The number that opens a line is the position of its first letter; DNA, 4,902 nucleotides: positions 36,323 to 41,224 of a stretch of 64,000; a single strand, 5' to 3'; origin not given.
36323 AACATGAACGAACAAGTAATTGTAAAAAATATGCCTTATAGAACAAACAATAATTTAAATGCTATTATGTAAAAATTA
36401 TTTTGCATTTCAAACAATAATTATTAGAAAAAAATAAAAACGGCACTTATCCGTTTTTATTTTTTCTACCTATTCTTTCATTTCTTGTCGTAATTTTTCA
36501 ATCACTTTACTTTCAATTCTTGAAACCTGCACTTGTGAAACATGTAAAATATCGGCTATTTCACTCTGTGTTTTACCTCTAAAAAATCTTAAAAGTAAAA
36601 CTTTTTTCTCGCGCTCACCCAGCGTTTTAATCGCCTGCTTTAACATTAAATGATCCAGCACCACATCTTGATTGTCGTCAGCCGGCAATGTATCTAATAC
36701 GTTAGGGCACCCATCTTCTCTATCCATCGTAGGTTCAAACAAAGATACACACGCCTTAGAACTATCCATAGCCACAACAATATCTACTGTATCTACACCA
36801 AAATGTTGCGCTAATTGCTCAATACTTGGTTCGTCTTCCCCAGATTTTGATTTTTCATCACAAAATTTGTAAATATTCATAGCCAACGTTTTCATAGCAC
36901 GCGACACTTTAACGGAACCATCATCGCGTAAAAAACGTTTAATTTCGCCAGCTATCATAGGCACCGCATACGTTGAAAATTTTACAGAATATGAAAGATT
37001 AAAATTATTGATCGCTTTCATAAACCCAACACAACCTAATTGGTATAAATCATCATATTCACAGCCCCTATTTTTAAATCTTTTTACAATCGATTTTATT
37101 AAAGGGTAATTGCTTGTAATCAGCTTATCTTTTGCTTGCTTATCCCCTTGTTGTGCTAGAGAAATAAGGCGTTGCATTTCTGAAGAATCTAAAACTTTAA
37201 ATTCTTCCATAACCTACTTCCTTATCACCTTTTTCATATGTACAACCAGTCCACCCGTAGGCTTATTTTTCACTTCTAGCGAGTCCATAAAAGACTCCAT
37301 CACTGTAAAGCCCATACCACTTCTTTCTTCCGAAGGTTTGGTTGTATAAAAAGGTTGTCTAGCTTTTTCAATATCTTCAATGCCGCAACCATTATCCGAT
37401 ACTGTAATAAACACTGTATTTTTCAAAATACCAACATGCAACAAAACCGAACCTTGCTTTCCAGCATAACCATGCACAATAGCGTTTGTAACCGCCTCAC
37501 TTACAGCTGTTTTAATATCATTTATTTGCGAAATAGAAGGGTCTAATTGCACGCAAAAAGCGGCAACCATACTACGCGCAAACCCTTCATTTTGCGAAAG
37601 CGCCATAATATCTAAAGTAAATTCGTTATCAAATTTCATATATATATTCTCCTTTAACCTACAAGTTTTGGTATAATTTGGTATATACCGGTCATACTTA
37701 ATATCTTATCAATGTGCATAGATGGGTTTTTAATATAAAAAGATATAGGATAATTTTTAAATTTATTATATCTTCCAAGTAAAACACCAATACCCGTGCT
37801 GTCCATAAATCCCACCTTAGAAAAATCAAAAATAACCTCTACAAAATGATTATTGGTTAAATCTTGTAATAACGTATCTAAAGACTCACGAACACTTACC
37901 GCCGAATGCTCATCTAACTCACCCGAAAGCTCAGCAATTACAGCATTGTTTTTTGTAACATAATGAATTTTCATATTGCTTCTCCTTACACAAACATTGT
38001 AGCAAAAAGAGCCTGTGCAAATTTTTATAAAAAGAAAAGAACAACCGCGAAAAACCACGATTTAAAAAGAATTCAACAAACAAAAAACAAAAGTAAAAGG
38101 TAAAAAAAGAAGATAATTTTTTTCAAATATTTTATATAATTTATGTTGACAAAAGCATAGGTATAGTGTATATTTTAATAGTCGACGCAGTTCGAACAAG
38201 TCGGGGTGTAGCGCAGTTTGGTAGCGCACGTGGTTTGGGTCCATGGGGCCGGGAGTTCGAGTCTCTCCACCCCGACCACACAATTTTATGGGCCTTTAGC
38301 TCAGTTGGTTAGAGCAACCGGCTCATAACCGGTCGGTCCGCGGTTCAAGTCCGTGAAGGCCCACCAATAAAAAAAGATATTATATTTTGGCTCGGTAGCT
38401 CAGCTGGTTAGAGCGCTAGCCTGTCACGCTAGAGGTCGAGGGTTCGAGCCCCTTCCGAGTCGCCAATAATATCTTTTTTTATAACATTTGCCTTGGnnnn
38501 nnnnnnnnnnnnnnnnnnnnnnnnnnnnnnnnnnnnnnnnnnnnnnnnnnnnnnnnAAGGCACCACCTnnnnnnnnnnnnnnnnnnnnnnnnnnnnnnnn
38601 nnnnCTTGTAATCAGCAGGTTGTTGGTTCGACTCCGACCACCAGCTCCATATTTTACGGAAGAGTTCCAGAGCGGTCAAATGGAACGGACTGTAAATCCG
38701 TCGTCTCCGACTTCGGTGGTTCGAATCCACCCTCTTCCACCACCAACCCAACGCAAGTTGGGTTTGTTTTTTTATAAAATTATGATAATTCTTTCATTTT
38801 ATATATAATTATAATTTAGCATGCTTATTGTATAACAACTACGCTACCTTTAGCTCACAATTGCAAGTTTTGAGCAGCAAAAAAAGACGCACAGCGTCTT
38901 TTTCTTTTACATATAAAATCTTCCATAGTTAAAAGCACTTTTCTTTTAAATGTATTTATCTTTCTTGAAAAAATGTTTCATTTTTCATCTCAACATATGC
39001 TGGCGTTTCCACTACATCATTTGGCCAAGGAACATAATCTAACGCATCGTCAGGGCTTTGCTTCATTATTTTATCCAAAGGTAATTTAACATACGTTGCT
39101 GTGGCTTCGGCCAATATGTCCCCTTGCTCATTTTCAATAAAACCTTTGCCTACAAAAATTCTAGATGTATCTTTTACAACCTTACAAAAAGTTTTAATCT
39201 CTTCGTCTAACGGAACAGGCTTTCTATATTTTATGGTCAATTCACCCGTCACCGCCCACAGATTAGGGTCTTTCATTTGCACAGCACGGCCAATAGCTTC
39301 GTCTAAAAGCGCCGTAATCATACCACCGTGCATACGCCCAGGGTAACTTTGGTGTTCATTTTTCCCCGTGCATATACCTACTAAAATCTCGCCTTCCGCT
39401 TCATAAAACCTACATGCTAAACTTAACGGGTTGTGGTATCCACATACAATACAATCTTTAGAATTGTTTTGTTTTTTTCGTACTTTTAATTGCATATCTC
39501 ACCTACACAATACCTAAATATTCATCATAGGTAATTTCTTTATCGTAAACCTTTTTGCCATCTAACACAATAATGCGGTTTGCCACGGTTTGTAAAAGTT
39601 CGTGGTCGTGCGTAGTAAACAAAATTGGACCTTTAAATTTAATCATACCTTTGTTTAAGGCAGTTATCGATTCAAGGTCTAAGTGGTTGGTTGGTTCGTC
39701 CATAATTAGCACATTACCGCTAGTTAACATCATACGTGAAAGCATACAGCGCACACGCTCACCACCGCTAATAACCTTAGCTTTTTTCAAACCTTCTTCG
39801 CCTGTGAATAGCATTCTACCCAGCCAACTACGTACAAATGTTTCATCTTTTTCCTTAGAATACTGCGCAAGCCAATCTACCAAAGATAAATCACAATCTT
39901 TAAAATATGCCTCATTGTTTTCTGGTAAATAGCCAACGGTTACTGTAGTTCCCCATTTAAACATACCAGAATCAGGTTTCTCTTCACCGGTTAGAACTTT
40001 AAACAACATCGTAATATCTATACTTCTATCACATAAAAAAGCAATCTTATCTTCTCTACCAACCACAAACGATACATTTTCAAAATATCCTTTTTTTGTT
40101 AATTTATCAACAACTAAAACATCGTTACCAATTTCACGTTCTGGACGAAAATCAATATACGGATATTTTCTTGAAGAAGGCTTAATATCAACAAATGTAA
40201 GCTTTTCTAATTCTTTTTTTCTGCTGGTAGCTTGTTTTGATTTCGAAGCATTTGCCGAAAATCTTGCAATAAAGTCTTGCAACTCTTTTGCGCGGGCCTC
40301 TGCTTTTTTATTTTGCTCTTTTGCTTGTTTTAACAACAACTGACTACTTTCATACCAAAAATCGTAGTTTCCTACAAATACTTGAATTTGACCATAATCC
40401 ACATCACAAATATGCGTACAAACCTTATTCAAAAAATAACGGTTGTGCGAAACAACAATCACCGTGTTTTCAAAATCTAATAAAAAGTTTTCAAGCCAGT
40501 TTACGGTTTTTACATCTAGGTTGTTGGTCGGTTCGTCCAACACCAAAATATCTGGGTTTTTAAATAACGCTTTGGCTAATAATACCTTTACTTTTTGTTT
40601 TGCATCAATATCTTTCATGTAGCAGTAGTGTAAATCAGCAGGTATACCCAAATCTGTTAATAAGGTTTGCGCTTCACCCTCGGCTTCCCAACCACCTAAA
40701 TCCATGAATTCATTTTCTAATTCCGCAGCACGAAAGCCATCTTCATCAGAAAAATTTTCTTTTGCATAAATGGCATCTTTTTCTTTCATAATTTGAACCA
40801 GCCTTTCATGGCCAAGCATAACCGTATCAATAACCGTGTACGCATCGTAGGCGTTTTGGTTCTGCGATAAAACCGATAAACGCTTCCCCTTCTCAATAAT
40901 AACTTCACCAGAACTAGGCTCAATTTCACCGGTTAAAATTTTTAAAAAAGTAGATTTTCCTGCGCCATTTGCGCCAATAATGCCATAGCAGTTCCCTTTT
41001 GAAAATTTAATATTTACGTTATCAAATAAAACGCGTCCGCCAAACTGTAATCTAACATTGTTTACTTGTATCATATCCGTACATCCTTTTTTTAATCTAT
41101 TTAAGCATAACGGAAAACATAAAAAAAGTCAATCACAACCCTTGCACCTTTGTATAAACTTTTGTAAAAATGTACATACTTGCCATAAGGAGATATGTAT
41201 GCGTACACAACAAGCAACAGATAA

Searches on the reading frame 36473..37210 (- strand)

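Call 54: search_protein_families(library=ncbifam, proteins=[window:36473-37210:-], max_evalue=0.001)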
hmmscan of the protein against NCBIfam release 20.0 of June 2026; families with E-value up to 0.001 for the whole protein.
window:36473-37210:- (246 aa): 79 families (the best 25 are shown)
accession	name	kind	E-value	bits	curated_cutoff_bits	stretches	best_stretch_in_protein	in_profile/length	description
NF004052.0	PRK05572.1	subfamily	3.1e-88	295.5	311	1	6-245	13-251/252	SigF/SigG family RNA polymerase sporulation sigma factor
TIGR02885.1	spore_sigF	equivalog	2.1e-85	286.2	321.45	1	15-244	1-231/231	RNA polymerase sporulation sigma factor SigF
NF006071.0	PRK08215.1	equivalog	4.4e-75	252.6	372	1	4-244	16-257/258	RNA polymerase sporulation sigma factor SigG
TIGR02980.1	SigBFG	subfamily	5.1e-73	245.5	234.35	1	23-244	1-226/227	SigB/SigF/SigG family RNA polymerase sigma factor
TIGR02850.1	spore_sigG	equivalog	2e-70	237.1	457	1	5-243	14-253/254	RNA polymerase sporulation sigma factor SigG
NF005514.0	PRK07122.1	subfamily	2.3e-44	151.5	372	1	14-244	26-263/264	RNA polymerase sigma factor SigF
TIGR02941.1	Sigma_B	equivalog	1.3e-39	136.2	315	1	10-244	13-253/255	RNA polymerase sigma factor SigB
NF005644.0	PRK07408.1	subfamily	3.5e-36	125.1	261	1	8-245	10-254/258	RNA polymerase sigma factor SigF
TIGR02937.1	sigma70-ECF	superfamily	2.8e-35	121.4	42.9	1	26-244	2-165/165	sigma-70 family RNA polymerase sigma factor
NF004471.0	PRK05803.1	subfamily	8.7e-32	110.2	252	2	7-101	32-126/235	RNA polymerase sporulation sigma factor SigK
NF006158.0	PRK08301.1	equivalog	9.7e-31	107.1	339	2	7-102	41-136/241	RNA polymerase sporulation sigma factor SigE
TIGR02846.1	spore_sigmaK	equivalog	2.4e-30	105.8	298.65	2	7-101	30-124/227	RNA polymerase sporulation sigma factor SigK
TIGR02479.1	FliA_WhiG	subfamily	2.8e-30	105.7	189.6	1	31-245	2-224/224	FliA/WhiG family RNA polymerase sigma factor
TIGR02835.1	spore_sigmaE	equivalog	1.4e-29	103.2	348.6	2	8-101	35-128/234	RNA polymerase sporulation sigma factor SigE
TIGR02393.1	RpoD_Cterm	equivalog_domain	1.5e-29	103.3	354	1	26-245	1-229/238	RNA polymerase sigma factor RpoD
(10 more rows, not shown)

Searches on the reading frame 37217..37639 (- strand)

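Call 54: search_protein_families(library=ncbifam, proteins=[window:37217-37639:-], max_evalue=0.001)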
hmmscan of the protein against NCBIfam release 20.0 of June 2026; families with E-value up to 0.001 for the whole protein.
window:37217-37639:- (141 aa): 24 families
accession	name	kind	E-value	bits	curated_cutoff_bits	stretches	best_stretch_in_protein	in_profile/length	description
TIGR01925.2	spIIAB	equivalog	3.3e-55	185.7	135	1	5-139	1-136/137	anti-sigma F factor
NF003144.0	PRK04069.1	equivalog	4.6e-20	71.6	145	1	7-141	8-145/161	anti-sigma B factor RsbW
TIGR01924.1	rsbW_low_gc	equivalog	2.2e-16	59.7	155.05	1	7-140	8-144/159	anti-sigma B factor RsbW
NF041045.1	RsbA_anti_sig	subfamily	5.2e-09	35.8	210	1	21-135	194-300/303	anti-sigma factor RsbA family regulatory protein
NF008468.0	PRK11360.1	equivalog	7.7e-08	31.1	646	1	26-133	487-602/616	two-component system sensor histidine kinase AtoS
NF007004.0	PRK09467.1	equivalog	1.4e-06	27.5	415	1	35-135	324-432/440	two-component system sensor histidine kinase EnvZ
NF007007.0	PRK09470.1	equivalog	3.3e-06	26.3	486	1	22-135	332-455/463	envelope stress sensor histidine kinase CpxA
NF047497.1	HK_LIC_12097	equivalog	6.7e-06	25.1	500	1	55-117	277-341/367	LIC_12097 family sensor histidine kinase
NF046026.1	HisKinCckACaul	equivalog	9e-06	24.1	1000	1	73-113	460-502/678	cell cycle histidine kinase CckA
NF011874.0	PRK15347.1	equivalog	1.1e-05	23.7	852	1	61-118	530-589/921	two component system sensor kinase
NF045900.1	HisKinCpxALeg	equivalog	1.6e-05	23.8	800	1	42-134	344-446/451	two-component system sensor histidine kinase CpxA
TIGR02916.1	PEP_his_kin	equivalog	2.8e-05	22.9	300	1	40-116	578-651/679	XrtA/PEP-CTERM system histidine kinase PrsK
NF051872.1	HisKinPhyk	equivalog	3.4e-05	22.6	750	1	11-135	420-534/537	sensor histidine kinase PhyK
NF008312.0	PRK11100.1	equivalog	5.4e-05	22.2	356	1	42-135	370-470/477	two-component system sensor histidine kinase CreC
NF052574.1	HisKinEspCMyxo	equivalog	0.00016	20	1200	1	77-116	569-610/785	serine histidine kinase EspC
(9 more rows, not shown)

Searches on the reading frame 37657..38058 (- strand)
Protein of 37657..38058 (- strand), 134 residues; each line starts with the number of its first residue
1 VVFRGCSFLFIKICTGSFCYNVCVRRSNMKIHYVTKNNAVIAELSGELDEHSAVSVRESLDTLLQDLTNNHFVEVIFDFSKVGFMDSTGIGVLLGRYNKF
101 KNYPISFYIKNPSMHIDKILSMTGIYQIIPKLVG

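Call 54: search_protein_families(library=ncbifam, proteins=[window:37657-38058:-], max_evalue=0.001)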
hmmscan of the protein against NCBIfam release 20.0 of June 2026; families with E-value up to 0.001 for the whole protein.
window:37657-38058:- (134 aa): 2 families
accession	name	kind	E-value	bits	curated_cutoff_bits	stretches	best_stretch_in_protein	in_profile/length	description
TIGR02886.1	spore_II_AA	equivalog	3.7e-22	78.3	114.75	1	34-130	4-97/106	anti-sigma F factor antagonist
TIGR00377.1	ant_ant_sig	superfamily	5e-20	71.4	53.45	1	28-130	2-101/108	anti-sigma factor antagonist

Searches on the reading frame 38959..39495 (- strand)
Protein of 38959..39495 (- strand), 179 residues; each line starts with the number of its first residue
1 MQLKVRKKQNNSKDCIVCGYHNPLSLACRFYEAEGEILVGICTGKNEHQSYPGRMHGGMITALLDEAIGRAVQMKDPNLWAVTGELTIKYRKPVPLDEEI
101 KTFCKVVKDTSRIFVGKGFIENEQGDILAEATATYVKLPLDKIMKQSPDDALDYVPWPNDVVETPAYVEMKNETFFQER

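Call 54: search_protein_families(library=ncbifam, proteins=[window:38959-39495:-], max_evalue=0.001)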
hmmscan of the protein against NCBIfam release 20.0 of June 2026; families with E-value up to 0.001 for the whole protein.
window:38959-39495:- (179 aa): 3 families
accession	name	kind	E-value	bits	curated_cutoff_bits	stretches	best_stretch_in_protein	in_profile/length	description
TIGR00369.1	unchar_dom_1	domain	1.6e-12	47.6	36.6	1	43-136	23-116/117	hotdog fold thioesterase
TIGR02286.1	PaaD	equivalog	6.6e-05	23.1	118.9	1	51-134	29-110/114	hydroxyphenylacetyl-CoA thioesterase PaaI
NF008675.0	PRK11688.1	equivalog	0.00016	21.5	107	0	85-136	104-154/156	thioesterase family protein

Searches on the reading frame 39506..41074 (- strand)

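Call 23: search_protein_families(library=ncbifam, proteins=[window:39506-41074:-], max_evalue=1e-8)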
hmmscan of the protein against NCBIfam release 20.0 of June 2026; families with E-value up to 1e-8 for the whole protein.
window:39506-41074:- (523 aa): 176 families (the best 25 are shown)
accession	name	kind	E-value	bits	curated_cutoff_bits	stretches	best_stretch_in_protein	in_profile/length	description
NF011646.0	PRK15064.1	equivalog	4.3e-188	626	762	1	1-520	1-524/530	ABC-F family ATPase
NF000355.4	ribo_prot_ABC_F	equivalog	1.7e-94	317.5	380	2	2-288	3-250/499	ribosomal protection-like ABC-F family protein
NF008775.0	PRK11819.1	equivalog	1e-88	298.3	599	1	5-517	10-529/556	energy-dependent translational throttle protein EttA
NF050005.1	ABC_ATPase_Uup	equivalog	2.8e-88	296.7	900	2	1-468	3-474/636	ATP-binding cassette ATPase Uup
TIGR03719.1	ABC_ABC_ChvD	subfamily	6.1e-88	295.8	806.75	1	8-519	11-529/552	energy-dependent translational throttle protein EttA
NF008358.0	PRK11147.1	equivalog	1.2e-81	274.8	936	2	1-469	3-475/635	ABC transporter ATP-binding protein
NF000170.2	ABCF_Vga_all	exception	1.4e-75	254.8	725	2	1-288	3-208/521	Vga family ABC-F type ribosomal protection protein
NF007921.0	PRK10636.1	equivalog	3.1e-75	253.7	917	1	1-512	1-508/638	ABC transporter ATP-binding protein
NF000514.1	ABCF_OptrA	exception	4.3e-65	220.3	1450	1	6-519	25-547/655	ABC-F type ribosomal protection protein OptrA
NF043038.1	ABCF_CplR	exception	6.3e-63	213.3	780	3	305-520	271-485/544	ABC-F type ribosomal protection protein CplR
NF000168.2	ABCF_Msr_all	exception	1.5e-59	201.9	680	2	248-511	225-485/487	Msr family ABC-F type ribosomal protection protein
NF000171.1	ABCF_producer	exception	9.9e-58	195.9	800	2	4-245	6-253/541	TlrC/CarA/OleB/SrmB family ABC-F type ribosomal protection protein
NF000169.2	ABCF_Sal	exception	9.1e-54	183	725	3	121-287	96-262/542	Sal family ABC-F type ribosomal protection protein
NF000167.2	ABCF_Lsa_all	exception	1.6e-46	159.4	750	3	92-291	58-244/492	Lsa family ABC-F type ribosomal protection protein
NF000166.1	ABCF_CarA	exception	1.4e-45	155.5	1050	2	118-240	136-258/556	ABC-F type ribosomal protection protein Car(A)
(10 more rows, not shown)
